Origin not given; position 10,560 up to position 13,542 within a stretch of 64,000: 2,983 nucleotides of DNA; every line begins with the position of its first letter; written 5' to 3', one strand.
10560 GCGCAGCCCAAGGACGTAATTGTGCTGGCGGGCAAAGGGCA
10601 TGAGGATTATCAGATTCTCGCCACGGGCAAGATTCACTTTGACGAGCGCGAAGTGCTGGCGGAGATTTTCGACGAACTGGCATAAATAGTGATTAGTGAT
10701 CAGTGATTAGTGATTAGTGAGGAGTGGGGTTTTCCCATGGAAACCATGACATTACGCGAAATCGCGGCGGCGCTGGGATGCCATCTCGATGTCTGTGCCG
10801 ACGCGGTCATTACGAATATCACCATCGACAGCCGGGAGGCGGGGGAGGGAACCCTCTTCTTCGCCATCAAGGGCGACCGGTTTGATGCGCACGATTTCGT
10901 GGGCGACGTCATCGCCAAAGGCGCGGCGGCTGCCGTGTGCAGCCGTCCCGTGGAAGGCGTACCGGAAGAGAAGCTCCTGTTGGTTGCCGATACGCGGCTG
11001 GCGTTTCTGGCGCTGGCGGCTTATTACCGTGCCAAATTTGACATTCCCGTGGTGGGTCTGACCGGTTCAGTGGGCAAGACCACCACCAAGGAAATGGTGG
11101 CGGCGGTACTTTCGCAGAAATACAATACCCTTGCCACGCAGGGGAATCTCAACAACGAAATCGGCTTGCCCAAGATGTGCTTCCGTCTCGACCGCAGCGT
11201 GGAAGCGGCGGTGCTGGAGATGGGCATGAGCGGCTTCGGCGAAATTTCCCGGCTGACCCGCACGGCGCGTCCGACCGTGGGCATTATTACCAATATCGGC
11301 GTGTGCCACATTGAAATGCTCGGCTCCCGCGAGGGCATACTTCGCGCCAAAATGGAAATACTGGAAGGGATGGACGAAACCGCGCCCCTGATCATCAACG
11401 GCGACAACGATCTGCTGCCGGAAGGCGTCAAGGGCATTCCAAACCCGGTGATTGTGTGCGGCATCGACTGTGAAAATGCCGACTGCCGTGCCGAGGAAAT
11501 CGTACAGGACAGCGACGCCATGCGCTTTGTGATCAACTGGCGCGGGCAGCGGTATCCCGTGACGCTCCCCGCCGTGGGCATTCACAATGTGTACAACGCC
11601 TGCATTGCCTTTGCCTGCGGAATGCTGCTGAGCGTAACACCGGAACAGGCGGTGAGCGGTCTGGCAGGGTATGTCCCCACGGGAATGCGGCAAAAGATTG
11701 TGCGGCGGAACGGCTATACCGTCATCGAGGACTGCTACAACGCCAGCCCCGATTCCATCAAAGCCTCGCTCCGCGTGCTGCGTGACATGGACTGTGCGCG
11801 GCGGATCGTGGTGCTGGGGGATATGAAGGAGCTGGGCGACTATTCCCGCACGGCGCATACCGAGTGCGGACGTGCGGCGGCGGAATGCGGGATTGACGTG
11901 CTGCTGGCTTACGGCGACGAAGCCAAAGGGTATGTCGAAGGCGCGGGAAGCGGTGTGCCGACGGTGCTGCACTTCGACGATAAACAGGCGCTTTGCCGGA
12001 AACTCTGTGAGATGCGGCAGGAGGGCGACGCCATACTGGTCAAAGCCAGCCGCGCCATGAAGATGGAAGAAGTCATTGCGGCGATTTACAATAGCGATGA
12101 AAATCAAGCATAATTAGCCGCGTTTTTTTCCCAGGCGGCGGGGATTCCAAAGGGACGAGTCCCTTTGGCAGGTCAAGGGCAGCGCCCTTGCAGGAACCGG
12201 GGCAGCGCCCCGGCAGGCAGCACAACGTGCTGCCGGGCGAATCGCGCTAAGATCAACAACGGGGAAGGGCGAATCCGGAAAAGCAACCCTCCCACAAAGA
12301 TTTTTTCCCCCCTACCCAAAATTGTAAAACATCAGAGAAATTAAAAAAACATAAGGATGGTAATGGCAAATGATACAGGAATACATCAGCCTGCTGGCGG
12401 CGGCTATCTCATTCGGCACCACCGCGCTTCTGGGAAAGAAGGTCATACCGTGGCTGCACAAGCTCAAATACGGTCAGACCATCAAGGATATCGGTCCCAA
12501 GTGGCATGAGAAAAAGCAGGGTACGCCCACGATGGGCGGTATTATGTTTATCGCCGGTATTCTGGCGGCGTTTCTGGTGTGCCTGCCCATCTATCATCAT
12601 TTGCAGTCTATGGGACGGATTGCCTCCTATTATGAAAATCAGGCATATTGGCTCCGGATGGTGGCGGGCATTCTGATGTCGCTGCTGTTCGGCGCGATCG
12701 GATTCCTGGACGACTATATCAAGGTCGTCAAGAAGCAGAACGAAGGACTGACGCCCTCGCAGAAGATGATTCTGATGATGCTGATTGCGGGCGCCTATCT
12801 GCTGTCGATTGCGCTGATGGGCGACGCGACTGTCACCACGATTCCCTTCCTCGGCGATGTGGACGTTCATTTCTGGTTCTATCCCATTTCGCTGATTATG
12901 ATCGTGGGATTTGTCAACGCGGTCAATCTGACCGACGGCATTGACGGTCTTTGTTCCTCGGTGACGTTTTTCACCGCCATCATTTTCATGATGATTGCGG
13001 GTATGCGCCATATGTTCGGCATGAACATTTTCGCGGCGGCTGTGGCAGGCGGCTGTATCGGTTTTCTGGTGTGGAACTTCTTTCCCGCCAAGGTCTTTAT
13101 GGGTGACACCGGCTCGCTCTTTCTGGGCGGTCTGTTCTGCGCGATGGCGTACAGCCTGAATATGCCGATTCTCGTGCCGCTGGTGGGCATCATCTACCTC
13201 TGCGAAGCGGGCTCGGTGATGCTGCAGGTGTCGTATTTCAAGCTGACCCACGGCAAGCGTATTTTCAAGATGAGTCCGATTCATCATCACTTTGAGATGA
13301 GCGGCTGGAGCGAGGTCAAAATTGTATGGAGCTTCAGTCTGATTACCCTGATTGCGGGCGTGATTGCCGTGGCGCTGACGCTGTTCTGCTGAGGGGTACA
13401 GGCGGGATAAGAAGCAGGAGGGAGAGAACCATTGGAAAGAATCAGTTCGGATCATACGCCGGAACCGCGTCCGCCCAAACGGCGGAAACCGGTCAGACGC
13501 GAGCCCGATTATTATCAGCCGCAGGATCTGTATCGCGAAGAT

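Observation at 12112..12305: About 190-nt five-hairpin non-coding element inserted between murF and mraY (copy A of a repeat family)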

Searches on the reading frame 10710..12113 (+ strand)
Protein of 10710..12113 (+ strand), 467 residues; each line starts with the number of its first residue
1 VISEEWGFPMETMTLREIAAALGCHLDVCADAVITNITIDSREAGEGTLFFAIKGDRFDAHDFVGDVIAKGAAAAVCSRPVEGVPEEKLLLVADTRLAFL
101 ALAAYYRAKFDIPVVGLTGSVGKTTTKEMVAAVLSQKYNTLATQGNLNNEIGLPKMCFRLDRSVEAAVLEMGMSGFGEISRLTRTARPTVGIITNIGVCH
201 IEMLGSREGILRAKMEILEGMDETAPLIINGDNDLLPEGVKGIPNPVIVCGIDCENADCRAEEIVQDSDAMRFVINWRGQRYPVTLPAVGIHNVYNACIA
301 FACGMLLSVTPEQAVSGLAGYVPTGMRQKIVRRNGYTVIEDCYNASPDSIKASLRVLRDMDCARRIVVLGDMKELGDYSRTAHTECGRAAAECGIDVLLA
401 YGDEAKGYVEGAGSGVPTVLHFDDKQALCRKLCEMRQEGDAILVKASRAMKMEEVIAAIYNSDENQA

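Call 80: search_protein_families(library=pfam, proteins=[window:10710-12113:+], max_evalue=0.00001)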
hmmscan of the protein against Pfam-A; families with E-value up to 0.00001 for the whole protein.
window:10710-12113:+ (467 aa): 3 families
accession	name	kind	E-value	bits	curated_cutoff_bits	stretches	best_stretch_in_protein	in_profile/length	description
PF08245.18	Mur_ligase_M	-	5.7e-47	160.7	24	1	118-303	2-199/200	Mur ligase middle domain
PF02875.26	Mur_ligase_C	-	6.8e-21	75.9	28.4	1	327-448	2-127/127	Mur ligase, glutamate ligase domain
PF01225.30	Mur_ligase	-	3.2e-08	34.3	21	1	34-81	2-54/95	Mur ligase family, catalytic domain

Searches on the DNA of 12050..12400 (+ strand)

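Call 7: search_rna_families(source=window, start=12050, end=12400, threshold=evalue, max_evalue=10, show_alignments=3)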
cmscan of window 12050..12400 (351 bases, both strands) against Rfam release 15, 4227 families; matches with E-value up to 10: 1.
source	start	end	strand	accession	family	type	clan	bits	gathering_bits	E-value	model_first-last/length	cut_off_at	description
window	12180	12334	-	RF00457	IRES_mnt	Cis-reg; IRES;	-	9.6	100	3.8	1-203/203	no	Mnt IRES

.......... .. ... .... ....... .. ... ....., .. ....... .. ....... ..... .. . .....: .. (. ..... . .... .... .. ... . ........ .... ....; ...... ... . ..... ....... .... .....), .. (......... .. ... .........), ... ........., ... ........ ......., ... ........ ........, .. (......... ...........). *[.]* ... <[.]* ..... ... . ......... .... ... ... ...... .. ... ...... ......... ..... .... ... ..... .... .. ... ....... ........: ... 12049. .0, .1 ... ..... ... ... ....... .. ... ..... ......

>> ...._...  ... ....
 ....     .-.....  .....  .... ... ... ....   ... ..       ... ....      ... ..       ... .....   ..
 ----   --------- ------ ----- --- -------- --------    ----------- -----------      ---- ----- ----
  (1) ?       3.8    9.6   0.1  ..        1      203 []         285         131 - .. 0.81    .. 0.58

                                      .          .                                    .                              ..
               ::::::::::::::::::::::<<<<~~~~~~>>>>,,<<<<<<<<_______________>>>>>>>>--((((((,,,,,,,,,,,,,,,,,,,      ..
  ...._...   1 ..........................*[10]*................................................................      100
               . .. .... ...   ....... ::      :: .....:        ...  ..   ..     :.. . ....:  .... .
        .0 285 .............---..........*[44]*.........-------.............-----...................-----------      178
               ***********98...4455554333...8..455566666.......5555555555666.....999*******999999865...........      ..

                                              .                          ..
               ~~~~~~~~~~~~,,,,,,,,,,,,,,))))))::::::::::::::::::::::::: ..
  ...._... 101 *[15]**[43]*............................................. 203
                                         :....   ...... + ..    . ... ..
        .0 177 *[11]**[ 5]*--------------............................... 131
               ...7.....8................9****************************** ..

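Call 91: search_dna_similar(query=window:12112-12305:+, collection=plasmids, mode=distant, max_evalue=0.001, max_rows=10)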
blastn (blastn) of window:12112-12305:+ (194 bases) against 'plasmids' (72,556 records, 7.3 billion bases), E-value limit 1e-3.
No match.

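Call 92: search_dna_similar(query=window:12112-12305:+, collection=phages, mode=distant, max_evalue=0.001, max_rows=10)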
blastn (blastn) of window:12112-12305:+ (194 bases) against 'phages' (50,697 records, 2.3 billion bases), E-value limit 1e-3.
Records with a match: 1; places in all: 1; records where one place covers at least 80% of the query: 0.
Best place of each record, by identity: 80-90% 1.
By first word of the organism name: Bacteriophage 1.
By host as written in the record: - 1.
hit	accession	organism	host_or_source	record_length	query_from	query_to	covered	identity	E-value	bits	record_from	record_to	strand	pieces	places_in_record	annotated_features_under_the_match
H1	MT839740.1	Bacteriophage sp.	human fecal samples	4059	30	77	25%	85.7%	3e-5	55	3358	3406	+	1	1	record has no annotation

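Call 95: get_annotated_region(hit=H1, flank=700)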
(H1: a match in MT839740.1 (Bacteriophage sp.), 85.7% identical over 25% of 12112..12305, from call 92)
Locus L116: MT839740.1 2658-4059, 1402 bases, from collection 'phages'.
description: UNVERIFIED: Bacteriophage sp. clone scaffold_11667 genomic sequence.
organism: Bacteriophage sp. (NCBI taxid 38018)
taxonomy: Viruses
host: -; source: human fecal samples; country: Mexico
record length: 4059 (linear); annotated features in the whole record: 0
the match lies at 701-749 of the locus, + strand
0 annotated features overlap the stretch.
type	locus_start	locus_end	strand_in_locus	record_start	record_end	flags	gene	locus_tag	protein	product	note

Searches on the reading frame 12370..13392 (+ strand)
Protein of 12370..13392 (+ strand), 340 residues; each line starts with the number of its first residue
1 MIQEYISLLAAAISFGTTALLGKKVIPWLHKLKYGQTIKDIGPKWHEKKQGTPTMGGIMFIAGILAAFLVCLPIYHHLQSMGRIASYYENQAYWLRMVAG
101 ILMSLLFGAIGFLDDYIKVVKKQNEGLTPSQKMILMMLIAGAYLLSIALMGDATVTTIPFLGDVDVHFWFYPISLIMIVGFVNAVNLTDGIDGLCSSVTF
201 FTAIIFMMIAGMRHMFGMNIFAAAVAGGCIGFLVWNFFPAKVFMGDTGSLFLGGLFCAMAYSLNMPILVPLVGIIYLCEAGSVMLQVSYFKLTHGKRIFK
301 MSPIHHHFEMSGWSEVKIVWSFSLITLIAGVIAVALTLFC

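Call 25: find_encoding_contigs(protein=window:12370-13392:+, flank=10000, max_places=10)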
Protein window:12370-13392:+ (340 aa): 4 contigs read that carry it; 2 places shown.
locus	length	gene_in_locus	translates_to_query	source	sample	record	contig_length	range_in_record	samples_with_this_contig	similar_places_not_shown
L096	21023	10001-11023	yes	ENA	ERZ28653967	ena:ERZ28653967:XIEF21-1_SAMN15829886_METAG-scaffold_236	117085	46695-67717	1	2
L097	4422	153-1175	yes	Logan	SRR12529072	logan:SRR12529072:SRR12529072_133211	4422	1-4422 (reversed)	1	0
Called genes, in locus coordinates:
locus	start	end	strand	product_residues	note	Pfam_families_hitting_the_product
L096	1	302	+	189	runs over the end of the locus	PF03602:Cons_hypoth95, PF05175:MTS (weak), PF13847:Methyltransf_31 (weak)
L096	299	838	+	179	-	PF01467:CTP_transf_like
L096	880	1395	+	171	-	-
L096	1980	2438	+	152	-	PF02381:MraZ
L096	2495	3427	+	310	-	PF01795:Methyltransf_5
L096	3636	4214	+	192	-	PF04977:DivIC (weak)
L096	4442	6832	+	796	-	PF03717:PBP_dimer, PF00905:Transpeptidase, PF03793:PASTA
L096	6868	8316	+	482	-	PF01225:Mur_ligase, PF08245:Mur_ligase_M, PF02875:Mur_ligase_C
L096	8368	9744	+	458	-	PF01225:Mur_ligase, PF08245:Mur_ligase_M, PF02875:Mur_ligase_C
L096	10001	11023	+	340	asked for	PF10555:MraY_sig1 (faint), PF00953:Glycos_transf_4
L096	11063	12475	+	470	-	PF01098:FTSW_RODA_SPOVE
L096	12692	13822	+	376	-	PF03033:Glyco_transf_28, PF04101:Glyco_tran_28_C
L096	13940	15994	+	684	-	-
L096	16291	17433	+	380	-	PF00091:Tubulin, PF12327:FtsZ_C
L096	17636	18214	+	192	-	PF04542:Sigma70_r2 (weak), PF08281:Sigma70_r4_2, PF04545:Sigma70_r4 (weak)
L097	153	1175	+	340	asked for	PF10555:MraY_sig1 (faint), PF00953:Glycos_transf_4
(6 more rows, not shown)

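Call 38: find_homologous_proteins(query=window:12370-13392:+, max_evalue=1e-60)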
Query window:12370-13392:+ (340 aa): 7538 proteins with E <= 1e-60 among 8000 candidates; the best 120 are listed.
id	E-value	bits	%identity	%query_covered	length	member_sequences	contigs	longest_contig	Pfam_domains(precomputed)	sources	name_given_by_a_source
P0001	6.5e-211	718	97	100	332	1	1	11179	PF00953.27,PF10555.15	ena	-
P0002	1.5e-203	694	89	100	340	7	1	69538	PF00953.27,PF10555.15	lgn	-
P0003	7.1e-202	688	89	99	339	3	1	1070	PF00953.27,PF10555.15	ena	-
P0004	8.9e-202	688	90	100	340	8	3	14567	PF00953.27,PF10555.15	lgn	-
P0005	1.1e-194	665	91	100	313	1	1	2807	PF00953.27,PF10555.15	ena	-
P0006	3.9e-186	636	81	99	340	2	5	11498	PF00953.27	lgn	-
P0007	7.0e-184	629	82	99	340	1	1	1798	PF00953.27,PF10555.15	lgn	-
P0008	1.2e-183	628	82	99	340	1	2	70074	PF00953.27,PF10555.15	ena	-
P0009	2.5e-183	627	80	99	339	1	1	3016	PF00953.27,PF10555.15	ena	-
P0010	3.6e-183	627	81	99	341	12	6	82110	PF00953.27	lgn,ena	-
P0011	1.5e-182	625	81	99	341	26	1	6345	PF00953.27,PF10555.15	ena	-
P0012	2.6e-182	624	82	99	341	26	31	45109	PF00953.27,PF10555.15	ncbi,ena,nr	ncbi:MAG: phospho-N-acetylmuramoyl-pentapeptide-transferase [Clostridia bacterium]|nr:phospho-N-acet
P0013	3.2e-182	624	81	99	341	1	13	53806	PF00953.27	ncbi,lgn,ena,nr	ncbi:MAG: phospho-N-acetylmuramoyl-pentapeptide-transferase [Clostridia bacterium]|nr:phospho-N-acet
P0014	8.5e-182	622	79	99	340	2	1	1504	PF00953.27,PF10555.15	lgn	-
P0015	1.1e-181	622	81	99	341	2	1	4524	PF00953.27,PF10555.15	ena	-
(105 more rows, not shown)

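Call 39: find_encoding_contigs(protein=P0002, flank=10000, max_places=3)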
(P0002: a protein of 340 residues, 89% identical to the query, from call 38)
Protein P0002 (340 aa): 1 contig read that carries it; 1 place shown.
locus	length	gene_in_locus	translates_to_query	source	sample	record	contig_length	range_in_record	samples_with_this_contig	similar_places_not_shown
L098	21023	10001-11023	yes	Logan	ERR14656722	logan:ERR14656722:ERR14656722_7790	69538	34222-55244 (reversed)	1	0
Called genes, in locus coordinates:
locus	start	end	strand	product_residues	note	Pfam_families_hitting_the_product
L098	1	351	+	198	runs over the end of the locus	PF03602:Cons_hypoth95, PF05175:MTS, PF06325:PrmA (weak), PF01170:UPF0020 (faint), PF13847:Methyltransf_31, PF13649:Methyltransf_25 (weak)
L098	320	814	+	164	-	PF01467:CTP_transf_like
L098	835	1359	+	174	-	-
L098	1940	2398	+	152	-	PF02381:MraZ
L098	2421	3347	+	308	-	PF01795:Methyltransf_5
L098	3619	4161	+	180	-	-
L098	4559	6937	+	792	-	PF03717:PBP_dimer, PF00905:Transpeptidase, PF03793:PASTA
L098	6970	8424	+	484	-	PF01225:Mur_ligase, PF08245:Mur_ligase_M, PF02875:Mur_ligase_C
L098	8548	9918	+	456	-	PF01225:Mur_ligase (weak), PF08245:Mur_ligase_M, PF02875:Mur_ligase_C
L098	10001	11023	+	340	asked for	PF10555:MraY_sig1 (faint), PF00953:Glycos_transf_4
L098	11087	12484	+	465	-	PF01098:FTSW_RODA_SPOVE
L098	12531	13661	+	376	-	PF03033:Glyco_transf_28, PF04101:Glyco_tran_28_C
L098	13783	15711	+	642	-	PF08478:POTRA_1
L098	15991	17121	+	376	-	PF00091:Tubulin, PF12327:FtsZ_C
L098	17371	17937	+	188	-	PF04542:Sigma70_r2 (weak), PF08281:Sigma70_r4_2, PF04545:Sigma70_r4 (weak)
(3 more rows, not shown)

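Call 40: find_encoding_contigs(protein=P0008, flank=10000, max_places=3)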
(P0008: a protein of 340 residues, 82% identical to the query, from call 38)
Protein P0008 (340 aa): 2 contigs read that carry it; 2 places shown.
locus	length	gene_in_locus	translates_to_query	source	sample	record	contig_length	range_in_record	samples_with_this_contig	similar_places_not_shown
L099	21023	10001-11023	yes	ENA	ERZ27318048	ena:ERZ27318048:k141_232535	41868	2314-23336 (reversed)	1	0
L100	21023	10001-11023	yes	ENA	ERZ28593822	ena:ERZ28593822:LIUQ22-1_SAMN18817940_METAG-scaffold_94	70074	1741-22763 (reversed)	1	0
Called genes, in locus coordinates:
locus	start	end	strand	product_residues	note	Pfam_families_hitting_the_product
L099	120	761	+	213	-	PF03602:Cons_hypoth95, PF05175:MTS (weak), PF10672:Methyltrans_SAM (weak), PF13847:Methyltransf_31, PF13649:Methyltransf_25 (weak)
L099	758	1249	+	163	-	PF01467:CTP_transf_like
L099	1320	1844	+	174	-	-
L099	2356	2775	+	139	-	PF02381:MraZ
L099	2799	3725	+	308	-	PF01795:Methyltransf_5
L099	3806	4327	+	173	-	-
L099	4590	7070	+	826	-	PF03717:PBP_dimer, PF00905:Transpeptidase, PF03793:PASTA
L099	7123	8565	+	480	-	PF01225:Mur_ligase, PF08245:Mur_ligase_M, PF02875:Mur_ligase_C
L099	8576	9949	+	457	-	PF01225:Mur_ligase (weak), PF08245:Mur_ligase_M, PF02875:Mur_ligase_C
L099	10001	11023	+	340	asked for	PF10555:MraY_sig1 (faint), PF00953:Glycos_transf_4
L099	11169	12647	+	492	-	PF01098:FTSW_RODA_SPOVE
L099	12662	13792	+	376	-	PF03033:Glyco_transf_28, PF04101:Glyco_tran_28_C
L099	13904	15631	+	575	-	PF08478:POTRA_1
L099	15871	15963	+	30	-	-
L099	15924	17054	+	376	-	PF00091:Tubulin, PF12327:FtsZ_C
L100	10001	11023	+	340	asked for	PF10555:MraY_sig1 (faint), PF00953:Glycos_transf_4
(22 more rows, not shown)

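Call 41: find_encoding_contigs(protein=P0012, flank=10000, max_places=4)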
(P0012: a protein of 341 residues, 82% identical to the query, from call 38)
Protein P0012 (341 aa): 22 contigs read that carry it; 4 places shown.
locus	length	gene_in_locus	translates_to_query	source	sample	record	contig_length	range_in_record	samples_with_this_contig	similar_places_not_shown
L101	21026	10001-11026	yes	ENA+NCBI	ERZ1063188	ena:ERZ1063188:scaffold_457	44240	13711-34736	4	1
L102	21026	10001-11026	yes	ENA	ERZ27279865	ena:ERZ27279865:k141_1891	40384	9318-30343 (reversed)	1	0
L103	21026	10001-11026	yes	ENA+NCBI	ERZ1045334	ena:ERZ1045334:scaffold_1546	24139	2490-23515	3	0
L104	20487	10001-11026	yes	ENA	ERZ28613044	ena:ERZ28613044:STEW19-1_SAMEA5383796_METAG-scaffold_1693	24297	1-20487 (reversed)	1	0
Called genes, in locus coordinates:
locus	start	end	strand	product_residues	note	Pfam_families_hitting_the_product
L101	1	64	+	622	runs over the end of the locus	PF01541:GIY-YIG, PF27096:UvrC_M, PF02151:UVR, PF22920:UvrC_RNaseH, PF08459:UvrC_RNaseH_dom, PF14520:HHH_5, PF12826:HHH_2 (faint)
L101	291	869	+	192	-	PF03602:Cons_hypoth95, PF05175:MTS (weak), PF13847:Methyltransf_31, PF13649:Methyltransf_25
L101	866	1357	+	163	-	PF01467:CTP_transf_like, PF08218:Citrate_ly_lig (weak)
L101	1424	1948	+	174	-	-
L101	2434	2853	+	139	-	PF02381:MraZ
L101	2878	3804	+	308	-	PF01795:Methyltransf_5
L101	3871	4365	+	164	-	-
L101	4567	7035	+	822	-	PF03717:PBP_dimer, PF00905:Transpeptidase, PF03793:PASTA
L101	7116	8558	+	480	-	PF01225:Mur_ligase, PF08245:Mur_ligase_M, PF02875:Mur_ligase_C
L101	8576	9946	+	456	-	PF01225:Mur_ligase, PF08245:Mur_ligase_M, PF02875:Mur_ligase_C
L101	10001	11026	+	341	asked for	PF10555:MraY_sig1 (faint), PF00953:Glycos_transf_4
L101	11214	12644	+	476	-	PF01098:FTSW_RODA_SPOVE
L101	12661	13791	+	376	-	PF03033:Glyco_transf_28, PF04101:Glyco_tran_28_C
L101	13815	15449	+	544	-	PF08478:POTRA_1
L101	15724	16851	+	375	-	PF00091:Tubulin, PF12327:FtsZ_C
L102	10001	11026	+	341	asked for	PF10555:MraY_sig1 (faint), PF00953:Glycos_transf_4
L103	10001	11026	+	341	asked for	PF10555:MraY_sig1 (faint), PF00953:Glycos_transf_4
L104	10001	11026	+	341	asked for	PF10555:MraY_sig1 (faint), PF00953:Glycos_transf_4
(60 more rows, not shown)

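Call 43: find_encoding_contigs(protein=P0004, flank=10000, max_places=3)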
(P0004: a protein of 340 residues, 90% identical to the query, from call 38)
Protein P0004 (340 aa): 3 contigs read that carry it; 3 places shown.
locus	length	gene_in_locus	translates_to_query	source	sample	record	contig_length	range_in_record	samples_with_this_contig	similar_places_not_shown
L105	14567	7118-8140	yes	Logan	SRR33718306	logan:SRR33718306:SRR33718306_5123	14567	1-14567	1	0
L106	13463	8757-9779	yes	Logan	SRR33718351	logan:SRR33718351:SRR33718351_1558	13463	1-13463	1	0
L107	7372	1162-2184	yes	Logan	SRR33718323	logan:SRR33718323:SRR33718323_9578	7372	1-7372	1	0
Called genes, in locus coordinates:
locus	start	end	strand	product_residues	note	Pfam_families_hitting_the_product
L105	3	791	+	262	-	?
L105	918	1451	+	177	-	-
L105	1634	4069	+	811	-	PF03717:PBP_dimer, PF00905:Transpeptidase, PF03793:PASTA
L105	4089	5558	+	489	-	PF01225:Mur_ligase (weak), PF08245:Mur_ligase_M, PF02875:Mur_ligase_C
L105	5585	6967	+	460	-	PF01225:Mur_ligase (weak), PF08245:Mur_ligase_M, PF02875:Mur_ligase_C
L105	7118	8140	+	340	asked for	PF10555:MraY_sig1 (faint), PF00953:Glycos_transf_4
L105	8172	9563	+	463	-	PF01098:FTSW_RODA_SPOVE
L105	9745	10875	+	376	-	PF03033:Glyco_transf_28, PF04101:Glyco_tran_28_C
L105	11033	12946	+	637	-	PF08478:POTRA_1 (weak)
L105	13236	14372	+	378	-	PF00091:Tubulin, PF12327:FtsZ_C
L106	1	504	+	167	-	?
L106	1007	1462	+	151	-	PF02381:MraZ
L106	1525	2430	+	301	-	PF01795:Methyltransf_5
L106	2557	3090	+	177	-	-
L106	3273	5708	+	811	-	PF03717:PBP_dimer, PF00905:Transpeptidase, PF03793:PASTA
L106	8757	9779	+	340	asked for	PF10555:MraY_sig1 (faint), PF00953:Glycos_transf_4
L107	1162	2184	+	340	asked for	PF10555:MraY_sig1 (faint), PF00953:Glycos_transf_4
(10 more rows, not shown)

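Call 44: find_encoding_contigs(protein=P0001, flank=10000, max_places=2)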
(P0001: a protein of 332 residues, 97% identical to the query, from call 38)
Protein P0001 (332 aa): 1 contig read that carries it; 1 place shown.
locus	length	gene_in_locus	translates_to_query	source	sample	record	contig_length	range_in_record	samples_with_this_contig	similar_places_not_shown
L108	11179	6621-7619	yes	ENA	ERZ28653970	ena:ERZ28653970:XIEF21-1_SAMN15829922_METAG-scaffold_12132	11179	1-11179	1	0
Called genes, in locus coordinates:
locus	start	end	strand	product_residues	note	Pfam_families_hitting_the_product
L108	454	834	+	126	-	PF04977:DivIC (weak)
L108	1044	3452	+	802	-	PF03717:PBP_dimer, PF00905:Transpeptidase, PF03793:PASTA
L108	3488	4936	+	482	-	PF01225:Mur_ligase, PF08245:Mur_ligase_M, PF02875:Mur_ligase_C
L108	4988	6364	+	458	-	PF01225:Mur_ligase, PF08245:Mur_ligase_M, PF02875:Mur_ligase_C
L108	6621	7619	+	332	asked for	PF10555:MraY_sig1 (faint), PF00953:Glycos_transf_4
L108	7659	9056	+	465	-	PF01098:FTSW_RODA_SPOVE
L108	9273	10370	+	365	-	-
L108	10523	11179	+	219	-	?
